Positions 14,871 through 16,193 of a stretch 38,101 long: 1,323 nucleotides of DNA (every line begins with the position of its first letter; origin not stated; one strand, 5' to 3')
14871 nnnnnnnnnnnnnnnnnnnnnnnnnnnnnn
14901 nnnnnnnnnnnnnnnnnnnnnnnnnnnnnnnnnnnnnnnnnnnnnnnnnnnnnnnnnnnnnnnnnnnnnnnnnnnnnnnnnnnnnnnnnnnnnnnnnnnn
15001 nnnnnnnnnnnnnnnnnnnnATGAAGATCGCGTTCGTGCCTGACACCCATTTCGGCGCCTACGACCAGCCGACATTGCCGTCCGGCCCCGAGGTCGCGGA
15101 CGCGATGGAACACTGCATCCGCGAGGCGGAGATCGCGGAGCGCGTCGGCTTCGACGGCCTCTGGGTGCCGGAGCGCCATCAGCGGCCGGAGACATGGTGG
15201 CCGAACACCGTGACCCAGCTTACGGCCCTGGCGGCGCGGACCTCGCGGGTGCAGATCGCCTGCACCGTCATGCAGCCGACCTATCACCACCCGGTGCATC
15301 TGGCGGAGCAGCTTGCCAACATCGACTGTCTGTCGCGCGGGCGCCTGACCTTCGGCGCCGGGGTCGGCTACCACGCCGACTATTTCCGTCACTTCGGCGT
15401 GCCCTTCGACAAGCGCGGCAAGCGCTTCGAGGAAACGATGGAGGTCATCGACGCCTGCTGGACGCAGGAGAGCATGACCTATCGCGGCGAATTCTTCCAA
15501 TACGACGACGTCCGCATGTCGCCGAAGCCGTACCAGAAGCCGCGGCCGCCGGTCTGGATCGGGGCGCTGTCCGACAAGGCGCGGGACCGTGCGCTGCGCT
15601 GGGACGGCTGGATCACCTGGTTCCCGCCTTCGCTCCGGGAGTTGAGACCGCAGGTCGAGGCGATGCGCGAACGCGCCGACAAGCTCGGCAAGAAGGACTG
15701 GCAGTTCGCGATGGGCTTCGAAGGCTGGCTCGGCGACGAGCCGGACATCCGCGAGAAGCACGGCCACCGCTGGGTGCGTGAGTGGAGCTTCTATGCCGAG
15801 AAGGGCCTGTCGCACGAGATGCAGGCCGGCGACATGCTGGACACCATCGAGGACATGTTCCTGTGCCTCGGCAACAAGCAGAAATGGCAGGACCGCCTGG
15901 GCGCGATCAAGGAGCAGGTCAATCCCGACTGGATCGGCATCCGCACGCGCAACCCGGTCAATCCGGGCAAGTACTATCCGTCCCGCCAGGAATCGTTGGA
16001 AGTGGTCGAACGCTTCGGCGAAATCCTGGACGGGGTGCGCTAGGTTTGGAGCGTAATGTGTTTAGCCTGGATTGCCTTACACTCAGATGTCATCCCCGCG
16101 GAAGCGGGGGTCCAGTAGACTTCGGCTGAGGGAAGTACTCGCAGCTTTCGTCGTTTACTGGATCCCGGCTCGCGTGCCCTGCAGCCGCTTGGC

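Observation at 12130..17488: Split ACAD10/11- (LvaA/LvaC/LvaD-) like 4-hydroxyacyl-CoA kinase / phospho-eliminating ACAD cluster with two embedded luciferase-like oxidoreductases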

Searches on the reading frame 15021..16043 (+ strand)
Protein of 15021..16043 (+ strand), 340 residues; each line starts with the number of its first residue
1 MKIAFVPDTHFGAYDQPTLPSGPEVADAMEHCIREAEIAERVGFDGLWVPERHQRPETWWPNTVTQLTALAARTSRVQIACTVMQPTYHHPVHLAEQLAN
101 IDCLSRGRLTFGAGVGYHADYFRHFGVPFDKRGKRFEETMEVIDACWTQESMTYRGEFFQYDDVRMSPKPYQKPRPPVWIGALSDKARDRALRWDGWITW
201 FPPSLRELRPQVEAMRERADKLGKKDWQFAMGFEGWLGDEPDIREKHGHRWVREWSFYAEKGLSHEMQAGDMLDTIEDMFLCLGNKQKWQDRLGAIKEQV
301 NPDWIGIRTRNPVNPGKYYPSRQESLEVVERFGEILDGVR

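Call 3: search_protein_families(library=pfam, proteins=[window:15021-16043:+])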
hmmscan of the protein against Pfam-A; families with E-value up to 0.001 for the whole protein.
window:15021-16043:+ (340 aa): 1 family
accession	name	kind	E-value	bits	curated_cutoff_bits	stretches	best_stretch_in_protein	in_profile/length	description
PF00296.26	Bac_luciferase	-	8e-56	190.1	27.9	1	18-242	19-235/314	Luciferase-like monooxygenase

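Call 4: search_protein_families(library=ncbifam, proteins=[window:15021-16043:+])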
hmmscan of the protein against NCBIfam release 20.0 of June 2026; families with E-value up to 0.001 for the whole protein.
window:15021-16043:+ (340 aa): 33 families (the best 25 are shown)
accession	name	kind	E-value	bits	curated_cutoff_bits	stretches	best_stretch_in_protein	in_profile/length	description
TIGR03619.1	F420_Rv2161c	subfamily_domain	3.2e-53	180.8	166.9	1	36-263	4-240/247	TIGR03619 family F420-dependent LLM class oxidoreductase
TIGR03560.1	F420_Rv1855c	subfamily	1.3e-34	120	231.4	1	24-225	7-218/227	TIGR03560 family F420-dependent LLM class oxidoreductase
TIGR04021.1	LLM_DMSO2_sfnG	equivalog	1.8e-26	93.4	382.95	1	31-231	29-232/350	dimethylsulfone monooxygenase SfnG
TIGR03571.1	lucif_BA3436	subfamily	1.4e-25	90.2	303.9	1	26-232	27-238/304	TIGR03571 family LLM class oxidoreductase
TIGR03621.1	F420_MSMEG_2516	subfamily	2.9e-24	85.7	213.15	1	27-183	11-158/295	TIGR03621 family F420-dependent LLM class oxidoreductase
TIGR04020.1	seco_metab_LLM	subfamily_domain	1.7e-23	83.3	244.45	1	32-184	21-173/341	MupA/Atu3671 family FMN-dependent luciferase-like monooxygenase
TIGR04024.1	F420_NP1902A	hypoth_equivalog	8.6e-22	77.3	345.4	1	27-215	12-193/330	TIGR04024 family LLM class F420-dependent oxidoreductase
TIGR03857.1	F420_MSMEG_2249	hypoth_equivalog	2.1e-20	73.2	218.4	1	25-223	10-200/329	TIGR03857 family LLM class F420-dependent oxidoreductase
NF002619.0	PRK02271.1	equivalog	5.3e-19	68.7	276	1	29-186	13-162/329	5,10-methylenetetrahydromethanopterin reductase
TIGR03858.1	LLM_2I7G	subfamily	8.8e-19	67.7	462.25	1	11-240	7-240/337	Atu2307/SP_0267 family LLM class monooxygenase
TIGR04027.1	LLM_KPN_01858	hypoth_equivalog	2.1e-18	66.4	412.9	1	36-155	26-146/326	putative FMN-dependent luciferase-like monooxygenase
TIGR03565.1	alk_sulf_monoox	equivalog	1.1e-17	64.2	518.2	1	34-225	31-218/346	FMNH2-dependent alkanesulfonate monooxygenase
TIGR03617.1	F420_MSMEG_2256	subfamily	2.4e-17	62.9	278.15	1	38-297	3-265/318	TIGR03617 family F420-dependent LLM class oxidoreductase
NF001939.1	PRK00719.1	subfamily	6.1e-17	61.5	510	1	36-225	33-218/373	alkanesulfonate monooxygenase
TIGR03559.1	F420_Rv3520c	subfamily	6.3e-17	61.6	335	1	29-161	12-139/325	LLM class F420-dependent oxidoreductase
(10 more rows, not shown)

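Call 20: find_related_loci(query=window:15021-16040:+, collection=genome_contigs, flank=8000)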
Query window:15021-16040:+ (340 aa) in genome_contigs; peptide patterns used: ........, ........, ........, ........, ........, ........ (x = any residue, [..] = any of these).
50 stretches matched a pattern; 36 encode a relative of the query (tblastn E <= 1e-3); 36 distinct loci.
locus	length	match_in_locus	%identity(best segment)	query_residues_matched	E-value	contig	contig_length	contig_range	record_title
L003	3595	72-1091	81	1-340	0e+0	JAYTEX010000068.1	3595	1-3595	MAG: Pseudomonadota bacterium isolate GFS_2113 GFS_2113_67, whole genome shotgun sequence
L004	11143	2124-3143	81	1-340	0e+0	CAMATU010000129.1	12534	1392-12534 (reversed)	MAG: Klebsiella pneumoniae isolate MaH-04nov19-186 genome assembly, contig: MaH-04nov19-C13088, whole genome shotgun seq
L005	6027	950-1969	81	1-340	0e+0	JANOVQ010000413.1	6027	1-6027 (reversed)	MAG: Pseudomonadota bacterium isolate VAR_35_metabat_593 VAR_35_k141_4986685, whole genome shotgun sequence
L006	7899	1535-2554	79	1-340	0e+0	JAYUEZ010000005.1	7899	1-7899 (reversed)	MAG: Gammaproteobacteria bacterium isolate GFS_7618 GFS_7618_4, whole genome shotgun sequence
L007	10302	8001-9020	80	1-340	0e+0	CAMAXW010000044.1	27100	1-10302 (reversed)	MAG: Klebsiella pneumoniae isolate MH-08apr19-131 genome assembly, contig: MH-08apr19-C3953, whole genome shotgun sequen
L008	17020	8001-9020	79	1-340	0e+0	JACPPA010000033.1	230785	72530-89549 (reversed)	MAG: Gammaproteobacteria bacterium isolate NC_groundwater_615_Pr5_B-0.1um_58_24 alan_book_18_scaffold_259228, whole geno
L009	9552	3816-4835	79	1-340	0e+0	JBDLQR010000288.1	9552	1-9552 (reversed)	MAG: Pseudomonadota bacterium isolate icacos_2019_sw_WHONDRS-S19S_0094_B_bin.101 scaffold_2225223, whole genome shotgun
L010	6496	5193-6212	78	1-340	0e+0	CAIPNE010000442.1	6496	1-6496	MAG: uncultured Gammaproteobacteria bacterium isolate Loclat_bin-18265 genome assembly, contig: bin-18265:442/914, whole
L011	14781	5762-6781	78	1-340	0e+0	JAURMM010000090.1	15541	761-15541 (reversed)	MAG: Gammaproteobacteria bacterium isolate SFB_Oligo_Co_35 k141_1630152, whole genome shotgun sequence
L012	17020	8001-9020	79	1-340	0e+0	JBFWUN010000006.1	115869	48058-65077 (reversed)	MAG: Gammaproteobacteria bacterium isolate CA_2019_TPBF_71 NODE_1507_length_115869_cov_36.878091_TPBF, whole genome shot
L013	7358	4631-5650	78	1-340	0e+0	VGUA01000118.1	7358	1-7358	MAG: Gammaproteobacteria bacterium isolate M_surface_10_m2_141 M_surface_10_m2_141_Ga0194123_10012797, whole genome shot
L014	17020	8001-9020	78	1-340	0e+0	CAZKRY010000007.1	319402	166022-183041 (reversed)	MAG TPA_asm: uncultured Klebsiella sp. isolate SRP237561_co1_356 genome assembly, contig: NODE_20_length_319402_cov_14.4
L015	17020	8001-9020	78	1-340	0e+0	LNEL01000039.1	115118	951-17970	MAG: Gammaproteobacteria bacterium Ga0077536 Ga0077536_131.1, whole genome shotgun sequence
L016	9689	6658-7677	77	1-340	0e+0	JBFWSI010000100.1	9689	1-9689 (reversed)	MAG: Gammaproteobacteria bacterium isolate CA_2019_TPBF_226 NODE_28850_length_9689_cov_3.381406_TPBF, whole genome shotg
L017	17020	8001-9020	77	1-340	0e+0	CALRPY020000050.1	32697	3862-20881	MAG: Hydrogenophaga intermedia isolate JJ-CU23-05-3-mx-bin502 genome assembly, contig: JJ-NR103-41-C419, whole genome sh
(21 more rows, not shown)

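Call 41: search_solved_structures(query=window:15021-16040:+, max_evalue=0.00001)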
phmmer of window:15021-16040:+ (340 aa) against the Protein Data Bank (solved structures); distinct sequences matched with E-value up to 0.00001: 33.
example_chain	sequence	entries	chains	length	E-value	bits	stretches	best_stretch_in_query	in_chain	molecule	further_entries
7bip_A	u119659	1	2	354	6.1e-27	97.6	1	17-248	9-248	Luciferase-like monooxygenase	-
3rao_A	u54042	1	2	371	3e-19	72.3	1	28-228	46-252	Putative Luciferase-like Monooxygenase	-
8t0u_A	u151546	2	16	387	2.9e-18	69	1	36-219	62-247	FMNH(2)-dependent dimethylsulfone monooxygenase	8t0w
2i7g_A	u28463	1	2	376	1.9e-15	59.8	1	17-240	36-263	Monooxygenase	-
8cbb_A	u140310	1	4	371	2.5e-15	59.3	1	29-185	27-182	Alkanal monooxygenase alpha chain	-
8k74_A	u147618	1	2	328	4.7e-15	58.5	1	36-163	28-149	Alkanal monooxygenase alpha chain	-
7jv3_A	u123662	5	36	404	3.1e-13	52.5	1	30-225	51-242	Alkanesulfonate monooxygenase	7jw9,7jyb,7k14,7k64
8qpl_A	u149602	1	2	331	4e-12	48.8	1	36-191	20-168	5,10-methylenetetrahydromethanopterin reductase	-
8qq8_A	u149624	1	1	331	4e-12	48.8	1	36-191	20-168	5,10-methylenetetrahydromethanopterin reductase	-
8vw6_A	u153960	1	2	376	4e-12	48.8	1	32-231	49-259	Alkanesulfonate monooxygenase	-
8qpm_A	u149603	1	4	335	4.1e-12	48.8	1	36-191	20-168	5,10-methylenetetrahydromethanopterin reductase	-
6ket_A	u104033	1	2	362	9.1e-12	47.6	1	35-186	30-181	PuwE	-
1m41_A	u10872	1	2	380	1.8e-11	46.6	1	34-225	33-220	FMNH2-dependent alkanesulfonate monooxygenase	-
1nqk_A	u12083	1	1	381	1.9e-11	46.6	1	34-225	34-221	Alkanesulfonate monooxygenase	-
7olf_A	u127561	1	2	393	2.5e-11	46.2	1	20-224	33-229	Methanesulfonate sulfonatase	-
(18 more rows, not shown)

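Call 66: search_dna_similar(query=window:15021-16040:+, collection=plasmids, mode=protein, max_rows=12, max_evalue=1e-20)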
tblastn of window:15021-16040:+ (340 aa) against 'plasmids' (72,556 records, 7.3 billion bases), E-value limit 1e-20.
Records with a match: 88; places in all: 98; records where one place covers at least 80% of the query: 21.
Best place of each record, by identity: <60% 88.
By first word of the organism name: Streptomyces 17; Sinorhizobium 11; Haladaptatus 8; Rhodococcus 8; Natrinema 6; Natronococcus 2; Natronosalvus 2; Haloprofundus 2; Halalkalicoccus 2; Natribaculum 2; and 25 more.
By predicted mobility (MOB-suite, as given by PLSDB): non-mobilizable 62; conjugative 14; mobilizable 12.
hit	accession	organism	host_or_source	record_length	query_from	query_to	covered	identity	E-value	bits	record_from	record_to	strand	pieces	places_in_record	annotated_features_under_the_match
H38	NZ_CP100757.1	Natrinema gelatinilyticum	marine sediment,sediment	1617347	1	334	98%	32.9%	1e-45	173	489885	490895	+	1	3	record has no annotation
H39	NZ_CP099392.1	Natronococcus sp. CG52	cell culture,salt lake sediment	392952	7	334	96%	32.4%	7e-34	139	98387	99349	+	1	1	LLM class flavin-dependent oxidoreductase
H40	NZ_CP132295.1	Natronococcus sp. AD-5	cell culture,sediment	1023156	7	334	96%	31.9%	2e-33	137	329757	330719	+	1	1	record has no annotation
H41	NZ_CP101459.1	Natrononativus amylolyticus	cell culture,sediment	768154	11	334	95%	31.1%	7e-33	136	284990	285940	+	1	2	LLM class flavin-dependent oxidoreductase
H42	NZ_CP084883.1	Natrinema zhouii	pure culture,Salt mine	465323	5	334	97%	30.2%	3e-31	131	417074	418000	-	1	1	LLM class flavin-dependent oxidoreductase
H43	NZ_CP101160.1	Natronosalvus amylolyticus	cell culture,sediment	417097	7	334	96%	30.2%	2e-32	134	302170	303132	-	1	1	LLM class flavin-dependent oxidoreductase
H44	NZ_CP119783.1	Haladaptatus sp. YSMS36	cell culture,sediment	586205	11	334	95%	30.0%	4e-29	125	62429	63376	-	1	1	LLM class flavin-dependent oxidoreductase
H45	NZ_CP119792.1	Haladaptatus sp. QDMS2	cell culture,sediment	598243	11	334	95%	30.0%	4e-29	125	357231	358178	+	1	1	LLM class flavin-dependent oxidoreductase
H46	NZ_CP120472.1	Haladaptatus sp. DYSN1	cell culture,sediment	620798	11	334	95%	30.0%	4e-29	125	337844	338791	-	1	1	LLM class flavin-dependent oxidoreductase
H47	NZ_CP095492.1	Halosolutus gelatinilyticus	cell culture,saline soil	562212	24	334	91%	30.4%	3e-30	128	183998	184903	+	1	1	LLM class flavin-dependent oxidoreductase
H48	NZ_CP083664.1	Haloprofundus salinisoli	cell culture,saline soil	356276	28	334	90%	28.8%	7e-32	133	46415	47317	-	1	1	LLM class flavin-dependent oxidoreductase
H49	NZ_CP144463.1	Halalkalicoccus sp. FCH27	cell culture,Salt lake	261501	11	340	97%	25.2%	1e-24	112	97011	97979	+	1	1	LLM class flavin-dependent oxidoreductase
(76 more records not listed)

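Call 74: search_protein_families(library=pfam, proteins=[L012:813-1787:-, L012:1800-2657:-, L012:2673-4838:-, L012:4930-5502:-, L012:5509-7740:-, L012:9098-10135:+, L012:10392-11375:+, L012:11451-12125:+], max_evalue=0.00001)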
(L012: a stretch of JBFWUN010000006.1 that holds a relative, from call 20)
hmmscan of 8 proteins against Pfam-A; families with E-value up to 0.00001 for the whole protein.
L012:813-1787:- (324 aa): 3 families
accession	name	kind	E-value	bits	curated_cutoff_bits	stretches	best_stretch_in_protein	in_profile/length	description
PF00107.32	ADH_zinc_N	-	9.6e-31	106.9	31.8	1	151-266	1-116/129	Zinc-binding dehydrogenase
PF13602.12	ADH_zinc_N_2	-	7e-17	63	27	1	184-322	2-134/134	Zinc-binding dehydrogenase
PF08240.17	ADH_N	-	7.4e-14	52.3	23.5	1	28-85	3-61/104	Alcohol dehydrogenase GroES-like domain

L012:1800-2657:- (285 aa): 1 family
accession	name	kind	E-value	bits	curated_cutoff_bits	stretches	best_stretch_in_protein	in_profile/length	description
PF01557.24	FAA_hydrolase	-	2.5e-72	243.5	23.9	1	71-275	1-213/214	Fumarylacetoacetate (FAA) hydrolase C-terminal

L012:2673-4838:- (721 aa): 3 families
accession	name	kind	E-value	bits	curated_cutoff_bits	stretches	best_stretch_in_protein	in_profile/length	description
PF01968.24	Hydantoinase_A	-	2.2e-71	240.9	22.9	1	239-519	3-290/291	Hydantoinase/oxoprolinase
PF19278.4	Hydant_A_C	-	5.8e-61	205.7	21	1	534-721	4-191/193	Hydantoinase/oxoprolinase C-terminal domain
PF05378.19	Hydant_A_N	-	3.5e-23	82.7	25.2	1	16-213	3-176/176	Hydantoinase/oxoprolinase N-terminal region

L012:4930-5502:- (190 aa): 1 family
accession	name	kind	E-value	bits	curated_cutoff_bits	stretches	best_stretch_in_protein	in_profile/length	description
PF08882.16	Acetone_carb_G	-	7.5e-38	129.7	21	1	49-162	1-113/113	Acetone carboxylase gamma subunit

L012:5509-7740:- (743 aa): 1 family
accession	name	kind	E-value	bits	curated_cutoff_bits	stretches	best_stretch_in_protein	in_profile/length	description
PF02538.19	Hydantoinase_B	-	4.1e-52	177.8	26.8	1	49-627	1-519/519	Hydantoinase B/oxoprolinase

L012:9098-10135:+ (346 aa): 1 family
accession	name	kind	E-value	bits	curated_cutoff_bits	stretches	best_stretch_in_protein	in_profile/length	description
PF00296.26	Bac_luciferase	-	2e-72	244.7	27.9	1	9-321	17-312/314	Luciferase-like monooxygenase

L012:10392-11375:+ (328 aa): 2 families
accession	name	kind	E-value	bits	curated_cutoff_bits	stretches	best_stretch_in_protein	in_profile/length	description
PF00990.26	GGDEF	-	8.4e-33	113.9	23.8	1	171-314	2-158/161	Diguanylate cyclase, GGDEF domain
PF01590.32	GAF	-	1.4e-08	35.8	22.4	1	17-148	3-131/133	GAF domain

L012:11451-12125:+ (225 aa): 6 families
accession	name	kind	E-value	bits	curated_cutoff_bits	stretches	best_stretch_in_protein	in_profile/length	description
PF13417.12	GST_N_3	-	1.6e-20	73.6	22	1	5-78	1-74/75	Glutathione S-transferase, N-terminal domain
PF13409.12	GST_N_2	-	1.6e-17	64.3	25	1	11-74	2-70/70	Glutathione S-transferase, N-terminal domain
PF00043.30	GST_C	-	2e-11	44.4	20.7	1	113-203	12-93/93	Glutathione S-transferase, C-terminal domain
PF02798.26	GST_N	-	2.8e-09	37.6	20.9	1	1-73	1-76/76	Glutathione S-transferase, N-terminal domain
PF14497.11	GST_C_3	-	3.5e-07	30.8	21.6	1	135-211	25-103/104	Glutathione S-transferase, C-terminal domain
PF13410.11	GST_C_2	-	8.3e-06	26.2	24.9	0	134-172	4-42/69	Glutathione S-transferase, C-terminal domain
